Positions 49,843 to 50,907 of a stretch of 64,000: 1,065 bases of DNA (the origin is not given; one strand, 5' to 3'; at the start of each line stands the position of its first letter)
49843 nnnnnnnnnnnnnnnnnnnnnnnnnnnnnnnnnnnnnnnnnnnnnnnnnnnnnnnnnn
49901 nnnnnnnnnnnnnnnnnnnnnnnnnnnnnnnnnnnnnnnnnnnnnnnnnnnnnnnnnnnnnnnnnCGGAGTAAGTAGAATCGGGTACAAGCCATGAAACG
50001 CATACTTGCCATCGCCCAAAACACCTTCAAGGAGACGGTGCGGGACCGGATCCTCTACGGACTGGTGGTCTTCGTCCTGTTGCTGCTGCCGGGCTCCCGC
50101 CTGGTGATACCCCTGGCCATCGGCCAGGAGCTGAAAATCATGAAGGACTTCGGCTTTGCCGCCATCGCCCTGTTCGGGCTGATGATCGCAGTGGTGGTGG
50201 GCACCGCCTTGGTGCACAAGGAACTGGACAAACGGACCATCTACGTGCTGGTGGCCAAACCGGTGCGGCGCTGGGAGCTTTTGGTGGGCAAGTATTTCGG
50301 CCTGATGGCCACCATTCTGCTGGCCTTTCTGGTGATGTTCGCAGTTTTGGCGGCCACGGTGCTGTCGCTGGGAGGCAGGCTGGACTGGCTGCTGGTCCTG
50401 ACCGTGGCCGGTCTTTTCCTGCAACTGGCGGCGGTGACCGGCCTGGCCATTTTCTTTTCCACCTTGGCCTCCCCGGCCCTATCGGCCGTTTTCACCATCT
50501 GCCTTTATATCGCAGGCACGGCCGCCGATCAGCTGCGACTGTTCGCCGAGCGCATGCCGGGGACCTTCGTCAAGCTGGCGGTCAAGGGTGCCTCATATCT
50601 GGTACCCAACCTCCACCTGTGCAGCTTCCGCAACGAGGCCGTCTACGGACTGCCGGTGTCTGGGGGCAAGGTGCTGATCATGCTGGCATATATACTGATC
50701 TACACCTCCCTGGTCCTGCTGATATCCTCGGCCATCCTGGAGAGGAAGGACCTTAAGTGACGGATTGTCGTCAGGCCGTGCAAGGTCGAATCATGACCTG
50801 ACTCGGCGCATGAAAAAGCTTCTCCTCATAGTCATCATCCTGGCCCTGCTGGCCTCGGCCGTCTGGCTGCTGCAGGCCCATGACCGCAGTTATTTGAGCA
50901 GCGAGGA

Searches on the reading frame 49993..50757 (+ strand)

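Call 17: search_protein_families(library=pfam, proteins=[window:49993-50757:+], max_evalue=0.001)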
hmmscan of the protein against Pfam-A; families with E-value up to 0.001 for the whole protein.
window:49993-50757:+ (255 aa): 4 families
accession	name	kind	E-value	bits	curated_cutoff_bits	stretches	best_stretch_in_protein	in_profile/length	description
PF12679.13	ABC2_membrane_2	-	5.1e-16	59.2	27.2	1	45-254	61-283/283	ABC-2 family transporter protein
PF12730.13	ABC2_membrane_4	-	3.4e-07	30.8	27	1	34-166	32-166/179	ABC-2 family transporter protein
PF12698.13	ABC2_membrane_3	-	5.6e-07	29.4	31.6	1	47-243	157-347/347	ABC-2 family transporter protein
PF01061.29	ABC2_membrane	-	0.00079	19.5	26.9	1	4-168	3-165/211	ABC-2 type transporter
